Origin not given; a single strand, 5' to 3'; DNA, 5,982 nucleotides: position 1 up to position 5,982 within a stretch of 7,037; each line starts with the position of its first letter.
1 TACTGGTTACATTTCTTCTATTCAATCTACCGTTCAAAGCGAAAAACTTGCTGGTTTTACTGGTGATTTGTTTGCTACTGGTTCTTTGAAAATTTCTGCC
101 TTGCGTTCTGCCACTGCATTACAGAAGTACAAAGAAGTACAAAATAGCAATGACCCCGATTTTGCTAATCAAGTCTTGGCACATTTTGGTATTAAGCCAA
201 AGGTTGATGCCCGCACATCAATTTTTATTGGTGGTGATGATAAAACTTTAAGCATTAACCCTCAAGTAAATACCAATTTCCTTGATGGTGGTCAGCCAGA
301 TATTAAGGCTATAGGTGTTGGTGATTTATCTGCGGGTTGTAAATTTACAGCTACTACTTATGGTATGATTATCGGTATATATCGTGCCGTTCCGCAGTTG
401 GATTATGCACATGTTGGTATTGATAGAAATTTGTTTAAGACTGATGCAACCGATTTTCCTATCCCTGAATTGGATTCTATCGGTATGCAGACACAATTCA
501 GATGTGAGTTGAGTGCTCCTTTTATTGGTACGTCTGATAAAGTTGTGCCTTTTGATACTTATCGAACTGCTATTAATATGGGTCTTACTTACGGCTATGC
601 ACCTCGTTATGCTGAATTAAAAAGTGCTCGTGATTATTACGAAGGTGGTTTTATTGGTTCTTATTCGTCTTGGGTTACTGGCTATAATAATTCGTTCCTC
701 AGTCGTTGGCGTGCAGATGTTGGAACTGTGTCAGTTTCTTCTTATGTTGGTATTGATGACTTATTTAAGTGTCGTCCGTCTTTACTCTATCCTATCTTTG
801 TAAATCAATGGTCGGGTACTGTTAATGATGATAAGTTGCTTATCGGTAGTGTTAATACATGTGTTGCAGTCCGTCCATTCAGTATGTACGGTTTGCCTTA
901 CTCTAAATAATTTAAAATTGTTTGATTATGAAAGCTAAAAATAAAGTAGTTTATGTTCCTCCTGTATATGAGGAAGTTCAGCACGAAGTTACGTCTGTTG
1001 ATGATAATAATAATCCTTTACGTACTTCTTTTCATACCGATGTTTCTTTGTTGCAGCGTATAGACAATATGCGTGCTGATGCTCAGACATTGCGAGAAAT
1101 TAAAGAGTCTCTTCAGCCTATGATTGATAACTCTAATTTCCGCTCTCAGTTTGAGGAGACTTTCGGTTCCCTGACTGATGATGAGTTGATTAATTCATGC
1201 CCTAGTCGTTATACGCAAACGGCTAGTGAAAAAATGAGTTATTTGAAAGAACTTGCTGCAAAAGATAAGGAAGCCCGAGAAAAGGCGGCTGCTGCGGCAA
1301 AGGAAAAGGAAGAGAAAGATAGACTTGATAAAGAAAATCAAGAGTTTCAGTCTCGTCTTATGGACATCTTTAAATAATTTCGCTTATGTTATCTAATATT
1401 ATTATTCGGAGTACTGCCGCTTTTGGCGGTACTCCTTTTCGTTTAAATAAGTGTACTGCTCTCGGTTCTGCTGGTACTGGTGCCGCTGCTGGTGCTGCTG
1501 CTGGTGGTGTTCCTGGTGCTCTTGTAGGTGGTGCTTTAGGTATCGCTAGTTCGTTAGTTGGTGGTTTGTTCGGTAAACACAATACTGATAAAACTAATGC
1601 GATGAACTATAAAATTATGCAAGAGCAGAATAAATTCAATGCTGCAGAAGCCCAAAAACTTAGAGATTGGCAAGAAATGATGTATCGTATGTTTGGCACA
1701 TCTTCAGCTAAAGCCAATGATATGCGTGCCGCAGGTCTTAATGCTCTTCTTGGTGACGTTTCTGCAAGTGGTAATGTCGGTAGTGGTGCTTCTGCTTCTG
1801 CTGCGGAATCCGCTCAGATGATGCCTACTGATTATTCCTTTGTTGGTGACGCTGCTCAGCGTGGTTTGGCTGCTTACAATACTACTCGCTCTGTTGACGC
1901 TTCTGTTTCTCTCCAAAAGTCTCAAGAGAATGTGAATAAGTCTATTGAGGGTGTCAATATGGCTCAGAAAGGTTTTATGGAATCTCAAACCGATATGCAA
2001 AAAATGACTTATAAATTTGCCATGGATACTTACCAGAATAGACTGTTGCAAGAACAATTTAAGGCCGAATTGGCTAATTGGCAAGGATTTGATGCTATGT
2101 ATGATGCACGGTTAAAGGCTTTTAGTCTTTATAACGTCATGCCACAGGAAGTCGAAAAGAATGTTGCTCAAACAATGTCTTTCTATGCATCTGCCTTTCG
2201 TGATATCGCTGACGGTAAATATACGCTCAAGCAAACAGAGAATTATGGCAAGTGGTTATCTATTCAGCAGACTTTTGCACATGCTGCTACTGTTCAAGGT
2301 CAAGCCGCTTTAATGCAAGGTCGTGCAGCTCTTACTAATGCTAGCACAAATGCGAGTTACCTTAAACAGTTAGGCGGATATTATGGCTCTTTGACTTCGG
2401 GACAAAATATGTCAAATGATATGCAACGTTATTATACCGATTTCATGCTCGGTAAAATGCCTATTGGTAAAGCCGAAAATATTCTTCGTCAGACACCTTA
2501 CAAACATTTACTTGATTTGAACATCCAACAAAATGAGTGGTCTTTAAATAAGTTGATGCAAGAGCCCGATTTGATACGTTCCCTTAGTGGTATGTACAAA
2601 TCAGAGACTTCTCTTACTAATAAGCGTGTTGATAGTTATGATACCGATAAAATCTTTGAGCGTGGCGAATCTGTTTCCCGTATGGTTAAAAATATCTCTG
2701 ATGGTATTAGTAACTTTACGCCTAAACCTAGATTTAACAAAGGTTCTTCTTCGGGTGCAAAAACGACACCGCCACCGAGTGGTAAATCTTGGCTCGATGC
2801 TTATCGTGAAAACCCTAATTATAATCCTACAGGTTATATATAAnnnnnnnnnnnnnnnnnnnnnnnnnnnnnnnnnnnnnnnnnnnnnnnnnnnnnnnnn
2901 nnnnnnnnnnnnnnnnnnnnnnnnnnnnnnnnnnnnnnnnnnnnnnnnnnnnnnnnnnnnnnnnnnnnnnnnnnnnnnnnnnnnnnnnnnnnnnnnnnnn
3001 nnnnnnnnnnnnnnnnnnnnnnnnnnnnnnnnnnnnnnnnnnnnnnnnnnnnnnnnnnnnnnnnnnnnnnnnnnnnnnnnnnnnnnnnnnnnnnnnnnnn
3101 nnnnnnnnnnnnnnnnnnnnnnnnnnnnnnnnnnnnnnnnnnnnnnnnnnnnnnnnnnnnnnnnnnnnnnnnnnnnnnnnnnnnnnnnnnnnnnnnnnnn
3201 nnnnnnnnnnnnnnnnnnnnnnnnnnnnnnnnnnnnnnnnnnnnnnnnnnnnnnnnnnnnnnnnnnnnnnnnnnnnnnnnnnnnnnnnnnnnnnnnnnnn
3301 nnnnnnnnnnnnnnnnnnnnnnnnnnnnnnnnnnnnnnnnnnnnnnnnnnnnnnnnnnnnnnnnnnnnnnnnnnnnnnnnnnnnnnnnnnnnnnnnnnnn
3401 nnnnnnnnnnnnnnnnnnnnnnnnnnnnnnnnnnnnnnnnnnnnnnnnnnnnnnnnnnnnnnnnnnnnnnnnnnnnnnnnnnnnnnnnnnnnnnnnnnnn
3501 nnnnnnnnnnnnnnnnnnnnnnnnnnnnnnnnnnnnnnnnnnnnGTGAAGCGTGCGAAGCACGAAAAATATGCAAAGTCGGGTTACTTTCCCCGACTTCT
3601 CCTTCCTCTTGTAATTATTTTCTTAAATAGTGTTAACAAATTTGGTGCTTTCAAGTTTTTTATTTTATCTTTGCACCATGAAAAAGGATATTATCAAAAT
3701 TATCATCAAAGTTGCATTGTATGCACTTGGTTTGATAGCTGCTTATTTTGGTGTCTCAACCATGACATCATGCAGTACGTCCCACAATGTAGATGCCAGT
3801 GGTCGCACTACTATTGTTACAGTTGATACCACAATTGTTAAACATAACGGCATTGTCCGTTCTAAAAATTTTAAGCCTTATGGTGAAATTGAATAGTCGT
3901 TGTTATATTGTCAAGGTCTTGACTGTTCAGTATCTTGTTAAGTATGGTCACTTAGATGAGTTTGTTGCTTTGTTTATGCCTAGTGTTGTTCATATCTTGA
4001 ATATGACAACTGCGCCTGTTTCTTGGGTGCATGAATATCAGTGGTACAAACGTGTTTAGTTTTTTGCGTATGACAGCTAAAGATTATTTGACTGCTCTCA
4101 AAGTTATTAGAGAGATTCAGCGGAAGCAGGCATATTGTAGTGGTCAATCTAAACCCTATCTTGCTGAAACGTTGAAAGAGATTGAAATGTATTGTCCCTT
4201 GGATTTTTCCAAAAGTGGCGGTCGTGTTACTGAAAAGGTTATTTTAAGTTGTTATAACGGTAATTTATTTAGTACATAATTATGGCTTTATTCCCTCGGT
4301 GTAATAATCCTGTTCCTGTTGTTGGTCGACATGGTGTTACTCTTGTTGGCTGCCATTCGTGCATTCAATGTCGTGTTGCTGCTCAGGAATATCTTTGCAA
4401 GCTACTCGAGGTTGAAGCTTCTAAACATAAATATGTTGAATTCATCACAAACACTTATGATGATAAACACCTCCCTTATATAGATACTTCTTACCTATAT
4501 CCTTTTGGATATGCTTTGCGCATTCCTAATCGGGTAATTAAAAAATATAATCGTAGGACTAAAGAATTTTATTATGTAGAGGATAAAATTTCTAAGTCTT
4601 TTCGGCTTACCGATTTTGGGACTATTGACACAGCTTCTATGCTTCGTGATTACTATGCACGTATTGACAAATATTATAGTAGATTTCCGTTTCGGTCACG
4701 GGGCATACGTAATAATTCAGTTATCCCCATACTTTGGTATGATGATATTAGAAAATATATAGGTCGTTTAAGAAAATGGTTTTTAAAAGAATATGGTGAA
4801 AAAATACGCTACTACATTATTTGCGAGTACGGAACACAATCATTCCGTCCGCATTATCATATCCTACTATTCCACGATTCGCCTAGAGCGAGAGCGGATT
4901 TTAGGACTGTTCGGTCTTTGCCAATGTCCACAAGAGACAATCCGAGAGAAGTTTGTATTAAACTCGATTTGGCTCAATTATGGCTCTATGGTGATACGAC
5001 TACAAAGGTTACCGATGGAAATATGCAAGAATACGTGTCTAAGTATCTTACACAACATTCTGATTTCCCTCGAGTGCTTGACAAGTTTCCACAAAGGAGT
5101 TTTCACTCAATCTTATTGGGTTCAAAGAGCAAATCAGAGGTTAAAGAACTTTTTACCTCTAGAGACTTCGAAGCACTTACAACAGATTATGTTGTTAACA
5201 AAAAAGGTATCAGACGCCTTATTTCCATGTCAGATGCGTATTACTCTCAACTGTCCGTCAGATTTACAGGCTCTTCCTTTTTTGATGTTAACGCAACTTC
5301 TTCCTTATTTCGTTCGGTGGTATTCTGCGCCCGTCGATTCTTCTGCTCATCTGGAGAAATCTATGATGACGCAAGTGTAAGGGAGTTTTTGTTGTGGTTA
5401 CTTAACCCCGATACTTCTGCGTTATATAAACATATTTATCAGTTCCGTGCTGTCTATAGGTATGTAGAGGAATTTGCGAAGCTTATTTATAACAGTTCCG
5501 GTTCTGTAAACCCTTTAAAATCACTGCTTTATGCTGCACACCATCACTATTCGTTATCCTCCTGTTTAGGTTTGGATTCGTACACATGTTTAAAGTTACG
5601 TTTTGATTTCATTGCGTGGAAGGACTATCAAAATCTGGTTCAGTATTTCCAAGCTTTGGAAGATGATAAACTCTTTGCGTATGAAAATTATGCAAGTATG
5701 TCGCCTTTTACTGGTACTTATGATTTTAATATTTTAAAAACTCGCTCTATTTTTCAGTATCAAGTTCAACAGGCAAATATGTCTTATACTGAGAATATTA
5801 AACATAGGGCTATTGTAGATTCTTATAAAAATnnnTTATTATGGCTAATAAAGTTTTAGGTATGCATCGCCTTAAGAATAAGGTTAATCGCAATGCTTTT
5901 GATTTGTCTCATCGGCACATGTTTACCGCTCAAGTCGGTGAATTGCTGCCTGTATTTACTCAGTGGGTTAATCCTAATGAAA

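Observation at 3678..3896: Small signal-peptide protein, possibly a lipoprotein, encoded in the accessory region of a microvirus. Candidate superinfection-exclusion or lysis factor.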

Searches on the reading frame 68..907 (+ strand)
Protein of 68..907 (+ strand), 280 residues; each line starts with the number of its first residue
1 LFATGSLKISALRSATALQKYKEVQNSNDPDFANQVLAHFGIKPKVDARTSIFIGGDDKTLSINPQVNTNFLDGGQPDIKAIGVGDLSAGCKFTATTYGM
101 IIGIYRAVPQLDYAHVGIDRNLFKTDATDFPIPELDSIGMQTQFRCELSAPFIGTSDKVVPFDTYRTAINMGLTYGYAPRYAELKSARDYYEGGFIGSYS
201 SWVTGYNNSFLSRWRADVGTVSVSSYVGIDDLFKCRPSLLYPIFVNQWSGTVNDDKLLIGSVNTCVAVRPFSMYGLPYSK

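Call 4: search_protein_families(library=pfam, proteins=[window:68-907:+], max_evalue=1)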
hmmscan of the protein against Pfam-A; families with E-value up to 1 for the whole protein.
window:68-907:+ (280 aa): 2 families
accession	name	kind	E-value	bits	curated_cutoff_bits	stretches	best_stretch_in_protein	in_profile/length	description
PF02305.22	Phage_F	-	0.00022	20.6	25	1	3-193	249-430/501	Capsid protein (F protein)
PF09176.16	Mpt_N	-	0.13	12.9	27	1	18-61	15-56/81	Methylene-tetrahydromethanopterin dehydrogenase, N-terminal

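Call 5: search_protein_families(library=phrogs, proteins=[window:68-907:+], max_evalue=1)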
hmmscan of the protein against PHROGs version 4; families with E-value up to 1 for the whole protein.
window:68-907:+ (280 aa): 1 family
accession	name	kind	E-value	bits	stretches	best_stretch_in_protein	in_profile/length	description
phrog_514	-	head and packaging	2.5e-21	76.9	1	5-276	268-512/531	major head protein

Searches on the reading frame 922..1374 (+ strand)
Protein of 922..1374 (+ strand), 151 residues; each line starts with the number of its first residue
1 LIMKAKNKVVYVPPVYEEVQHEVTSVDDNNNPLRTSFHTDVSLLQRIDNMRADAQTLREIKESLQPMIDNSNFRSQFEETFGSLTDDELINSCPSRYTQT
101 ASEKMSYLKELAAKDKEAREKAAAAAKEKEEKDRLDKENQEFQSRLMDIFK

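Call 4: search_protein_families(library=pfam, proteins=[window:922-1374:+], max_evalue=1)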
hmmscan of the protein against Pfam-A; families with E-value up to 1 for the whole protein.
window:922-1374:+ (151 aa): 4 families
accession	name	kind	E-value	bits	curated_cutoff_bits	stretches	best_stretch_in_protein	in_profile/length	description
PF05608.18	RTE1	-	0.033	14.7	29.4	1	85-150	48-113/149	RTE1-like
PF10224.14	DUF2205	-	0.06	13.9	26.7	0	119-150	5-36/75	Short coiled-coil protein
PF13879.11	Hmw_CFAP97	-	0.13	13.4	25.6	1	109-146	74-99/100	Hemingway/CFA97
PF14119.11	DUF4288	-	0.55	11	27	1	112-149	30-66/84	Domain of unknown function (DUF4288)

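Call 5: search_protein_families(library=phrogs, proteins=[window:922-1374:+], max_evalue=1)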
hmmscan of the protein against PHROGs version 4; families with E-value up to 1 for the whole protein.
window:922-1374:+ (151 aa): 2 families
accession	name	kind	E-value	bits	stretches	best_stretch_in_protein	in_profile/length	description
phrog_8892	-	tail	0.012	15.3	1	43-146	385-491/752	tail length tape measure protein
phrog_19600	-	other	0.029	14.2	1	6-71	344-410/447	ATPase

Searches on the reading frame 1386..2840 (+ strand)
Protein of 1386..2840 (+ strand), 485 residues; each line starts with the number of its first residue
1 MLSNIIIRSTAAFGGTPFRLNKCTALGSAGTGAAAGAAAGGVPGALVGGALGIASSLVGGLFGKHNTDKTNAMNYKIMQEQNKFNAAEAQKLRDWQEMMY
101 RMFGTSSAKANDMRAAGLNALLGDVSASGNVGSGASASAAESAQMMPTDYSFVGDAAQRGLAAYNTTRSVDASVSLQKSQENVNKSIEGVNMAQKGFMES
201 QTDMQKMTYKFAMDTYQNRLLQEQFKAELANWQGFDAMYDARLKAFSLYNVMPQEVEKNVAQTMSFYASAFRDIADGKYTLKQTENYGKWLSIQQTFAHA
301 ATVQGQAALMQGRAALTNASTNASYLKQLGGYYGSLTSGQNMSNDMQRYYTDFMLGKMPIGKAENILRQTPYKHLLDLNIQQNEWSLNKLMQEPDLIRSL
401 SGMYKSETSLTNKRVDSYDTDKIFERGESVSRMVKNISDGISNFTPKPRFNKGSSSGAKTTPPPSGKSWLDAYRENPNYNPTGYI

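Call 4: search_protein_families(library=pfam, proteins=[window:1386-2840:+], max_evalue=1)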
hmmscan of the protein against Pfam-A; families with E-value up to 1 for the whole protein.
window:1386-2840:+ (485 aa): 2 families
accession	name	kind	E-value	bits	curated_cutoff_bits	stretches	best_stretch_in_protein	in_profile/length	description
PF20721.2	C19orf12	-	0.057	13.6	30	1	29-113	49-123/163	C19orf12-like protein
PF10698.15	DUF2505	-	0.086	13.4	26.9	1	207-321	4-114/158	Protein of unknown function (DUF2505)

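Call 5: search_protein_families(library=phrogs, proteins=[window:1386-2840:+], max_evalue=1)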
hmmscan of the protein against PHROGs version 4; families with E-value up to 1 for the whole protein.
window:1386-2840:+ (485 aa): 15 families
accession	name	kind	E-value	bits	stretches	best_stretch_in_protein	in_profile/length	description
phrog_21483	-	unknown function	2e-09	38.5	1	64-232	78-248/303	-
phrog_8689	-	tail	2.8e-09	38.1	1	46-318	8-275/327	pilot protein for DNA ejection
phrog_25360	-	unknown function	1.6e-08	35.4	1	40-155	7-125/316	-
phrog_22637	-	tail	6.5e-06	27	1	79-210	22-144/264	pilot protein for DNA ejection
phrog_16516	-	tail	4.1e-05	24.6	1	45-141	15-98/186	minor tail protein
phrog_37425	-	unknown function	0.00019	22.1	1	24-121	7-92/275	-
phrog_18604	-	tail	0.00042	20.7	1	69-140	89-158/284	minor tail protein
phrog_27063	-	tail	0.00051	20.8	1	53-193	37-168/306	pilot protein for DNA ejection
phrog_11693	-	tail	0.001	20.2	1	42-195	2-141/228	pilot protein for DNA ejection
phrog_18476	-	unknown function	0.0039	18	1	23-90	70-134/209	-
phrog_20589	-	unknown function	0.067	14.1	1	174-199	29-54/58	-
phrog_5158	-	unknown function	0.13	12.8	1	70-319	56-282/322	-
phrog_8534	-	unknown function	0.18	13.1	1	381-440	42-107/111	-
phrog_11789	-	unknown function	0.52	11.9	1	224-265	55-96/130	-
phrog_37804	-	unknown function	0.57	9.9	1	29-58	229-261/621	-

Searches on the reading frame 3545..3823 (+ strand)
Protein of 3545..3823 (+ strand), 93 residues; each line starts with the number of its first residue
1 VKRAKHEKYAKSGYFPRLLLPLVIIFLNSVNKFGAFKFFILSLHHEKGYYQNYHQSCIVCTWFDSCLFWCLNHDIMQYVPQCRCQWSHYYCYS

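Call 88: search_protein_families(library=pfam, proteins=[window:3545-3823:+], max_evalue=0.1)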
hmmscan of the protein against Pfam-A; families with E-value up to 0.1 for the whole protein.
window:3545-3823:+ (93 aa): 0 families

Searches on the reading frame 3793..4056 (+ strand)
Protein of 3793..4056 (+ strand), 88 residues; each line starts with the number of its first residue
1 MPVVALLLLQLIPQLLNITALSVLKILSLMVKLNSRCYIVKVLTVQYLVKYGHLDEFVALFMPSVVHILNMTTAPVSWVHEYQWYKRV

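Call 4: search_protein_families(library=pfam, proteins=[window:3793-4056:+], max_evalue=1)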
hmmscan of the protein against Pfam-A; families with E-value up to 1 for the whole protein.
window:3793-4056:+ (88 aa): 0 families

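Call 5: search_protein_families(library=phrogs, proteins=[window:3793-4056:+], max_evalue=1)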
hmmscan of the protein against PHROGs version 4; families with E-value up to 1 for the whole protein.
window:3793-4056:+ (88 aa): 1 family
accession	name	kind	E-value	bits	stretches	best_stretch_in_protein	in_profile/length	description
phrog_9087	-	unknown function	0.24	12.6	1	72-88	11-27/64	-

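Call 20: search_protein_families(library=ncbifam, proteins=[window:3793-4056:+], max_evalue=1)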
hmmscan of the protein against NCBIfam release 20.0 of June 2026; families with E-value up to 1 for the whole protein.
window:3793-4056:+ (88 aa): 0 families

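Call 21: search_protein_families(library=padloc, proteins=[window:3793-4056:+], max_evalue=1)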
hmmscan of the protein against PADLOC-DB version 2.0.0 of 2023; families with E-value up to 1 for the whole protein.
window:3793-4056:+ (88 aa): 0 families

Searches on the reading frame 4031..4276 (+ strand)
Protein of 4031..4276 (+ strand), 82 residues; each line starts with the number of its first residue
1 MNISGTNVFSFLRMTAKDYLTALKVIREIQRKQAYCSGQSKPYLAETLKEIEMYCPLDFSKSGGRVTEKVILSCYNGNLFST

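Call 4: search_protein_families(library=pfam, proteins=[window:4031-4276:+], max_evalue=1)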
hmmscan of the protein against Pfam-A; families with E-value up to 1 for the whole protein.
window:4031-4276:+ (82 aa): 0 families

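Call 5: search_protein_families(library=phrogs, proteins=[window:4031-4276:+], max_evalue=1)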
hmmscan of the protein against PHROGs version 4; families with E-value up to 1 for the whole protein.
window:4031-4276:+ (82 aa): 2 families
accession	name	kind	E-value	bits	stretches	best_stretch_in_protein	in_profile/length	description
phrog_23030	-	unknown function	0.009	17.1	1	13-53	6-36/46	-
phrog_36809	-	unknown function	0.23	12.2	1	10-45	53-88/192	-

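Call 20: search_protein_families(library=ncbifam, proteins=[window:4031-4276:+], max_evalue=1)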
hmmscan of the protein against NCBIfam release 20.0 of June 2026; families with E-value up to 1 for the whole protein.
window:4031-4276:+ (82 aa): 0 families

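Call 21: search_protein_families(library=padloc, proteins=[window:4031-4276:+], max_evalue=1)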
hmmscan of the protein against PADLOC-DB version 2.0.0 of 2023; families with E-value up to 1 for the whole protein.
window:4031-4276:+ (82 aa): 0 families

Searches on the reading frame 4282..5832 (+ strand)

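Call 4: search_protein_families(library=pfam, proteins=[window:4282-5832:+], max_evalue=1)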
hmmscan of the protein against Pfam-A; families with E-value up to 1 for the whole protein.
window:4282-5832:+ (517 aa): 1 family
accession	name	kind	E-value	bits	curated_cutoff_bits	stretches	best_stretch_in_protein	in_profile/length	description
PF23343.2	REP_ORF2-G2P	-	4.5e-14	53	27.8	1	154-258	17-97/99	Replication-associated protein ORF2/G2P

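Call 5: search_protein_families(library=phrogs, proteins=[window:4282-5832:+], max_evalue=1)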
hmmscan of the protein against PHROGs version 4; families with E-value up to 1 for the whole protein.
window:4282-5832:+ (517 aa): 4 families
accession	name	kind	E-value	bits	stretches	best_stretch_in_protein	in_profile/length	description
phrog_942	-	DNA, RNA and nucleotide metabolism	7e-28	99.2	1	19-262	86-240/501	replication initiation protein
phrog_29197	-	unknown function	5.1e-12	47.1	2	22-66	62-106/187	-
phrog_37243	-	unknown function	0.017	16.2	0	439-481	49-90/112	-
phrog_713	-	DNA, RNA and nucleotide metabolism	0.085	12.6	1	169-198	163-192/432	DNA replication initiation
